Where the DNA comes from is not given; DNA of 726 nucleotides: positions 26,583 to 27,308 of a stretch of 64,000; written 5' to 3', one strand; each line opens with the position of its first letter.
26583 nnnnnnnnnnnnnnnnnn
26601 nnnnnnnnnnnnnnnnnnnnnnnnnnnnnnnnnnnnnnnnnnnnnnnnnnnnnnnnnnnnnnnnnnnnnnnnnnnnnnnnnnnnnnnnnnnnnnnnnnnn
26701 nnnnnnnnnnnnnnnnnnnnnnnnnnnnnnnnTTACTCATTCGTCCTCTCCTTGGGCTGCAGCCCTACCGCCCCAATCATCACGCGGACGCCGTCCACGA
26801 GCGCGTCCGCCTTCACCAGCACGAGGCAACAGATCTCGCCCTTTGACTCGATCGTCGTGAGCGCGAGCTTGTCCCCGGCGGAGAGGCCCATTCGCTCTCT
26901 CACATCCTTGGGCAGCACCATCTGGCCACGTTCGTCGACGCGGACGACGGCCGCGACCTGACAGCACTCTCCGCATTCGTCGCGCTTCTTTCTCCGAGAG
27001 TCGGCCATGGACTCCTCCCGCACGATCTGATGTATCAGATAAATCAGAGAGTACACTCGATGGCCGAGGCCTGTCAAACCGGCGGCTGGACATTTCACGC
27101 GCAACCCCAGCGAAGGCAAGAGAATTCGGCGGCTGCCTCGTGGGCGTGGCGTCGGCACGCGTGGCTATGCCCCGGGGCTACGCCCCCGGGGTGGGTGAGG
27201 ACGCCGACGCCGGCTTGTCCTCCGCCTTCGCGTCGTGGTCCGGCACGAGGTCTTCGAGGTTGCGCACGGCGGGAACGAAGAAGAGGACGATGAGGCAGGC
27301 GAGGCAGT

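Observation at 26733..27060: Cys-rich AbrB-fold regulator with a perfect 7-2-7 palindrome upstream of arsM: candidate non-ArsR arsenic sensor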

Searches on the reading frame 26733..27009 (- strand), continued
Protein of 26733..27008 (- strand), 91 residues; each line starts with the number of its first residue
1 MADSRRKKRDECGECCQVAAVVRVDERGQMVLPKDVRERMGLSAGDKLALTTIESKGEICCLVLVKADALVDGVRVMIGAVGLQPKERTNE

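Call 38: fold_search(model_id=the predicted structure, library=pdb)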
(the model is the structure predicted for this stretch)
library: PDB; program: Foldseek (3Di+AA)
matches with E <= 10: 201; with E <= 0.001: 0
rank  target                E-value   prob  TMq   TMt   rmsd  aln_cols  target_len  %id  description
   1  2w1t_A                1.9e-02  1.00  0.46  0.25   8.1        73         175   20  Crystal Structure of B. subtilis SpoVT (released 2008-11-18)
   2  2w1t_B                3.4e-02  1.00  0.43  0.24   2.6        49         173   31  Crystal Structure of B. subtilis SpoVT (released 2008-11-18)
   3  1yfb_A                3.9e-02  1.00  0.40  0.64   3.2        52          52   25  The solution structure of the N-domain of the transcription factor abrB (released 2005-04-12)
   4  5itm_E                4.7e-02  1.00  0.42  0.76   2.7        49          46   26  The structure of truncated histone-like protein (released 2017-01-25)
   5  5itm_F                4.7e-02  1.00  0.40  0.71   2.8        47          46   28  The structure of truncated histone-like protein (released 2017-01-25)
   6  9a4b_A                5.0e-02  0.98  0.41  0.39  10.8        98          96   15  Integrative model of ABRB-ATPE by crosslinking MS and deep learning (released 2024-09-18)
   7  5itm_A                6.1e-02  1.00  0.41  0.70   2.7        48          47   27  The structure of truncated histone-like protein (released 2017-01-25)
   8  2ro5_MODEL_1_A        6.5e-02  1.00  0.44  0.67   3.0        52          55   25  RDC-refined solution structure of the N-terminal DNA recognition domain of the Bacillus subtilis transition-st (released 2008-11-11)
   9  3o27_B                6.9e-02  0.99  0.43  0.64   4.0        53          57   19  The crystal structure of C68 from the hybrid virus-plasmid pSSVx (released 2011-01-19)
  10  2fy9_MODEL_1_A        1.0e-01  0.99  0.41  0.63   3.5        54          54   22  Solution Structure of the N-Terminal DNA Recognition Domain of the Bacillus Subtilis Transcription-State Regul (released 2006-05-23)
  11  2l66_MODEL_1_A        1.4e-01  0.87  0.37  0.54   3.9        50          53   30  The DNA-recognition fold of Sso7c4 suggests a new member of SpoVT-AbrB superfamily from archaea. (released 2011-09-07)
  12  1z0r_MODEL_1_A        1.5e-01  0.99  0.43  0.69   2.5        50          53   28  Solution Structure of the N-terminal DNA Recognition Domain of the Bacillus subtilis Transcription-State Regul (released 2005-03-15)
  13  3o27_A                1.5e-01  0.90  0.39  0.53   4.3        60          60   22  The crystal structure of C68 from the hybrid virus-plasmid pSSVx (released 2011-01-19)
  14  7xi6_A                1.5e-01  0.72  0.28  0.41   5.7        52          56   27  Crystal structure of C56 from pSSVi (released 2023-04-19)
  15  5itj_A                1.6e-01  0.96  0.39  0.66   3.4        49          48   28  The structure of histone-like protein (released 2017-01-25)
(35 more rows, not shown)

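Call 40: find_encoding_contigs(protein=window:26733-27008:-, flank=4000, max_places=4)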
Protein window:26733-27008:- (91 aa): 20 contigs read that carry it; 4 places shown.
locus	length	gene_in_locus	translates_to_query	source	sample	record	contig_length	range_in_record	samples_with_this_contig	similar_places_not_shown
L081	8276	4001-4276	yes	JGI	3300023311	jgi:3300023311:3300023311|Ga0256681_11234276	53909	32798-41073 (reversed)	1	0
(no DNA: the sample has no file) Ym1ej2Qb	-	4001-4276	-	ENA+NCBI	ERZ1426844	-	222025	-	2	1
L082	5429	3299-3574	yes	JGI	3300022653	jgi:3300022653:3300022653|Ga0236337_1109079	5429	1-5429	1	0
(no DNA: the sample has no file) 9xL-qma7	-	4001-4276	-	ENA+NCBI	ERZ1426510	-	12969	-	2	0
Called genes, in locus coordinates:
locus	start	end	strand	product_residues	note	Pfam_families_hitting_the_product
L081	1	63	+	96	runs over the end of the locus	-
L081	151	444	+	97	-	-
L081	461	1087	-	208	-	PF13671:AAA_33, PF06414:Zeta_toxin (weak)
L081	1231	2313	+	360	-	PF02805:Ada_Zn_binding, PF12833:HTH_18, PF01035:DNA_binding_1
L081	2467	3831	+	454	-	PF05977:MFS_3, PF07690:MFS_1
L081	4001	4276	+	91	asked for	PF04014:MazE_antitoxin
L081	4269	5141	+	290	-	PF01135:PCMT, PF13489:Methyltransf_23, PF01209:Ubie_methyltran, PF06325:PrmA, PF08241:Methyltransf_11, PF08242:Methyltransf_12, PF13649:Methyltransf_25, PF13847:Methyltransf_31, +4 more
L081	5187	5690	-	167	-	-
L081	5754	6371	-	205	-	PF00881:Nitroreductase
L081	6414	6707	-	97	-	PF02426:MIase (weak)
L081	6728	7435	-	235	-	PF00230:MIP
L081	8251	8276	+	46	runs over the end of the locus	-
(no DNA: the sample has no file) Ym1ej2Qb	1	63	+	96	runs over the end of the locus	-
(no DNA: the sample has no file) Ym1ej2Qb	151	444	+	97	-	-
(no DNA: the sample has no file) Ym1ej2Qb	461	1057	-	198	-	PF13671:AAA_33, PF06414:Zeta_toxin (weak)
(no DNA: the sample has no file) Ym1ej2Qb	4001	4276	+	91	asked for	PF04014:MazE_antitoxin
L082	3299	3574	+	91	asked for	PF04014:MazE_antitoxin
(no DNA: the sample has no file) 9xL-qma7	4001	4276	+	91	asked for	PF04014:MazE_antitoxin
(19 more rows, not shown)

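Call 48: search_protein_representatives(alignment_id=A2)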
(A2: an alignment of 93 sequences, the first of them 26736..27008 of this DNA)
Query: 93 sequences, 89 profile positions. Proteins with E-value up to 0.001 (for the whole library): 757; up to 1e-10: 345; up to 1e-30: 8. The best 150 are listed.
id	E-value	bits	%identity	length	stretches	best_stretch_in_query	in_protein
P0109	3.9e-36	138.9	-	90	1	1-88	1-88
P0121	6.0e-33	128.7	-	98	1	3-87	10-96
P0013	7.3e-33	128.4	-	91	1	5-86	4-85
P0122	9.3e-33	128.1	-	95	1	9-88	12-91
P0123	1.0e-32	127.9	-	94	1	12-87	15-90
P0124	1.3e-32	127.6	-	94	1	9-88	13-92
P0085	3.0e-32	126.4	-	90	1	2-87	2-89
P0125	5.9e-31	122.3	-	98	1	6-87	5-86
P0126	1.5e-30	120.9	-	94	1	6-86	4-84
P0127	1.6e-30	120.9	-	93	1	5-86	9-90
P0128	2.2e-30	120.5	-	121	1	10-86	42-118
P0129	3.4e-30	119.9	-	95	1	8-86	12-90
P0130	1.6e-29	117.7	-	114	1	8-85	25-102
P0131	1.7e-29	117.6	-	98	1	12-84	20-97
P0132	1.7e-29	117.6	-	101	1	12-86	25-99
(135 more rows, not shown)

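Call 56: search_protein_families(library=ncbifam, proteins=[L066:6393-7661:+, L070:6232-7056:+], max_evalue=1e-10)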
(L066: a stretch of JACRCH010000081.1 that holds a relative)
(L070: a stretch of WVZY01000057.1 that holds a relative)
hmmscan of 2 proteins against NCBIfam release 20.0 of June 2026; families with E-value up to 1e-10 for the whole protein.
L066:6393-7661:+ (423 aa): 3 families
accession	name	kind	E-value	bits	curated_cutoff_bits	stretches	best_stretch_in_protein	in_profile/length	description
NF040863.1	HgcA_corrinoid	equivalog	6.9e-120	400.1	275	1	92-412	2-319/325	mercury methylation corrinoid protein HgcA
NF043039.1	HgcAB_like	equivalog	8.1e-57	193.4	285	1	117-384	13-278/350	HgcAB-like fusion protein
NF003195.0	PRK04165.1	equivalog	6.7e-18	64.8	306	1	117-241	321-445/450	acetyl-CoA decarbonylase/synthase complex subunit gamma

L070:6232-7056:+ (275 aa): 18 families
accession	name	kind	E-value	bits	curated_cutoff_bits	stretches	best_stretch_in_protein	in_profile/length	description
NF008823.0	PRK11873.1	subfamily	4.9e-102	341.1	263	1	5-274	4-267/272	arsenite methyltransferase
NF041537.1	ArsM_AhpD_UU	exception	2.9e-52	177.6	510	1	5-244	10-244/345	arsenite methyltransferase/AhpD domain selenoprotein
NF047649.1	MTase_UXPK_star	exception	2.5e-51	174.4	460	1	6-230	11-231/283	methyltransferase/UXPK-star double selenoprotein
NF041536.1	ArsM_DUF2284_UU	exception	2.5e-46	158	575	1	44-234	43-234/459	arsenite methyltransferase/DUF2284 domain selenoprotein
NF040538.1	methyl_ArsM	equivalog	1.6e-40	139.4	500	2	141-231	167-259/356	arsinothricin biosynthesis methyltransferase ArsM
NF038099.1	AsSugarArsM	exception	5.9e-31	107.8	400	1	60-236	42-227/321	arsenosugar biosynthesis arsenite methyltransferase ArsM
NF040539.1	AST_met_ArsM_2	exception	2.8e-27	96.2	240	1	80-229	60-212/262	putative arsinothricin biosynthesis methyltransferase ArsM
NF045667.1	MTase_DVU1556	equivalog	2.5e-26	92.4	155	1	70-223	16-161/213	DVU_1556 family methyltransferase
TIGR02072.1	BioC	equivalog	1.4e-17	64.3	184.95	1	79-186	37-138/244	malonyl-ACP O-methyltransferase BioC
NF043040.1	corrin_prot_MT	hypoth_equivalog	3.9e-17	62.4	180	1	74-191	38-158/216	corrinoid protein-associated methyltransferase CpaM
NF001240.0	PRK00216.1-1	equivalog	3.6e-16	59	378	1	71-195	58-181/251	bifunctional demethylmenaquinone methyltransferase/2-methoxy-6-polyprenyl-1,4-benzoquinol methylase UbiE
NF001244.0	PRK00216.1-5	equivalog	7.3e-16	58.2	216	1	75-200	47-171/236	bifunctional demethylmenaquinone methyltransferase/2-methoxy-6-polyprenyl-1,4-benzoquinol methylase UbiE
TIGR01934.1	MenG_MenH_UbiE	subfamily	5.7e-15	55.2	158.35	1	76-197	39-156/223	ubiquinone/menaquinone biosynthesis methyltransferase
NF001243.0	PRK00216.1-4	equivalog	5.3e-14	52.1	235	1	73-180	44-151/237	demethylmenaquinone methyltransferase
TIGR02752.1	MenG_heptapren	equivalog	7e-14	51.9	419.85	1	74-180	43-149/231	demethylmenaquinone methyltransferase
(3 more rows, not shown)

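Call 60: find_encoding_contigs(protein=P0056, flank=3500, max_places=2)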
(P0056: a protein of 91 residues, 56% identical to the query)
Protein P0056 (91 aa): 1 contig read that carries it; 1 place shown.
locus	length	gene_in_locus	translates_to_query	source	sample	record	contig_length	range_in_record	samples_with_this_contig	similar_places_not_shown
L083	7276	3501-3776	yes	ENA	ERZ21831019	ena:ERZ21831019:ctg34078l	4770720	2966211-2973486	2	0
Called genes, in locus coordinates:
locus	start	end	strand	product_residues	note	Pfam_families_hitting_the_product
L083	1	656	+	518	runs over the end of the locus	PF13231:PMT_2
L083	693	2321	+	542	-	PF13231:PMT_2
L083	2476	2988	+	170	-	PF01323:DSBA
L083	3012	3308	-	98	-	-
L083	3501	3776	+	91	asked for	PF04014:MazE_antitoxin (weak)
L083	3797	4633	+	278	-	PF01135:PCMT, PF01209:Ubie_methyltran, PF06325:PrmA, PF13489:Methyltransf_23, PF13847:Methyltransf_31, PF08241:Methyltransf_11, PF08242:Methyltransf_12, PF13649:Methyltransf_25, +2 more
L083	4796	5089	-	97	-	PF03992:ABM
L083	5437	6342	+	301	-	-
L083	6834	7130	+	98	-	PF13183:Fer4_8 (faint), PF13187:Fer4_9 (faint), PF13484:Fer4_16 (faint), PF13534:Fer4_17 (faint), PF25160:LdpA_Fe-S-bd (weak), PF00037:Fer4 (weak), PF13237:Fer4_10 (weak), PF12838:Fer4_7, +2 more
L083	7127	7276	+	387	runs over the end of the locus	PF01855:POR_N, PF02780:Transketolase_C, PF17147:PFOR_II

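Call 61: find_encoding_contigs(protein=P0117, flank=3500, max_places=3)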
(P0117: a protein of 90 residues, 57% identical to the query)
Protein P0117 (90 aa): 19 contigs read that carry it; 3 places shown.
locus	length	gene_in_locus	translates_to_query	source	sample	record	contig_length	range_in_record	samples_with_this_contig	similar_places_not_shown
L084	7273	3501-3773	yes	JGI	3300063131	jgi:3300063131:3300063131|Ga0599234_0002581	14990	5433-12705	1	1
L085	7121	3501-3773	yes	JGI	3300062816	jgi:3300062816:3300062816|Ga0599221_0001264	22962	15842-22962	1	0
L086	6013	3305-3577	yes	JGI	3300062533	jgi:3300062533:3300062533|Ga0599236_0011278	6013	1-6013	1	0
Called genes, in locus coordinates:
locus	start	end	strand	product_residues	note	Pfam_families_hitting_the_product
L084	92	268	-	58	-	-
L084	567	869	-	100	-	PF01844:HNH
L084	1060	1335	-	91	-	-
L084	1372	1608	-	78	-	PF09957:VapB_antitoxin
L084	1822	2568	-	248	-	-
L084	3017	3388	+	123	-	PF14730:DUF4468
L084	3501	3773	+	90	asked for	PF04014:MazE_antitoxin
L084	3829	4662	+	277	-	PF01135:PCMT, PF01209:Ubie_methyltran, PF06325:PrmA, PF13489:Methyltransf_23, PF13847:Methyltransf_31, PF08241:Methyltransf_11, PF08242:Methyltransf_12, PF13649:Methyltransf_25, +3 more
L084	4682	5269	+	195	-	PF04542:Sigma70_r2, PF08281:Sigma70_r4_2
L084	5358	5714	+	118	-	-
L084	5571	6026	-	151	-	-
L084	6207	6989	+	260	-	-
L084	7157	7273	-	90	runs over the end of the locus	PF01844:HNH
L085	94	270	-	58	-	-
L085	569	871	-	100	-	PF01844:HNH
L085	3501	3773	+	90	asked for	PF04014:MazE_antitoxin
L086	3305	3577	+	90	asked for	PF04014:MazE_antitoxin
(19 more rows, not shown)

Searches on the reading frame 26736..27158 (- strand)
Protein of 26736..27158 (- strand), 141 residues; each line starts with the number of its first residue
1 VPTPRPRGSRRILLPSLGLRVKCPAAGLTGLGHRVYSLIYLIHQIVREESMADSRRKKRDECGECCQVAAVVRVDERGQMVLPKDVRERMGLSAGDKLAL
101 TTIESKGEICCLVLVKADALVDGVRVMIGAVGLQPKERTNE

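Call 7: search_protein_families(library=pfam, proteins=[window:26736-27158:-], max_evalue=10)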
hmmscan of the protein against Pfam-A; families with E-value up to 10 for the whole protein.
window:26736-27158:- (141 aa): 2 families
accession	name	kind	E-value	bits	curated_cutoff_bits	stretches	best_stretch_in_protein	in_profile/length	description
PF04014.23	MazE_antitoxin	-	2e-08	34.5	24.7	1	71-104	1-34/48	Antidote-toxin recognition MazE, bacterial antitoxin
PF15937.10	PrlF_antitoxin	-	0.18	12.5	32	1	74-110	4-39/99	prlF antitoxin for toxin YhaV_toxin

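Call 8: search_protein_families(library=ncbifam, proteins=[window:26736-27158:-], max_evalue=10)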
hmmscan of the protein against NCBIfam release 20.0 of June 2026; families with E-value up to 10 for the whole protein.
window:26736-27158:- (141 aa): 9 families
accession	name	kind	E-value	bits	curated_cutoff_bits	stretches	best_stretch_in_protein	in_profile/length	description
NF040962.1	near_HgcAB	equivalog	1.9e-27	94.9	70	1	65-129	1-65/70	HgcAB-associated protein HgcC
TIGR01439.1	lp_hng_hel_AbrB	domain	9e-12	44.5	28.3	1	72-106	2-36/44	transcriptional regulator, AbrB family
NF006352.0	PRK08577.1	equivalog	0.00014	22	140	1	68-121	3-56/136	hypothetical protein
NF050106.1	TA_MazE_antitoxin_Deino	equivalog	0.00052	20.1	65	1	78-102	1-25/65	type II toxin-antitoxin system MazE family antitoxin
TIGR02609.1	doc_partner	hypoth_equivalog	0.0026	18.1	55.9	1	80-109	12-39/74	putative addiction module antidote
NF001476.0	PRK00326.2-2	equivalog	0.0079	15.8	162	1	67-94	89-116/163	division/cell wall cluster transcriptional repressor MraZ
NF033820.0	STM0539_fam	subfamily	0.011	15.4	50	1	68-104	74-110/141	STM0539 family protein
NF007429.0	PRK09974.1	equivalog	0.014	15.3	125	1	71-110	14-52/114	type II toxin-antitoxin system PrlF family antitoxin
TIGR02851.1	spore_V_T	equivalog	0.021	14.7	235.9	1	71-109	6-43/180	stage V sporulation protein T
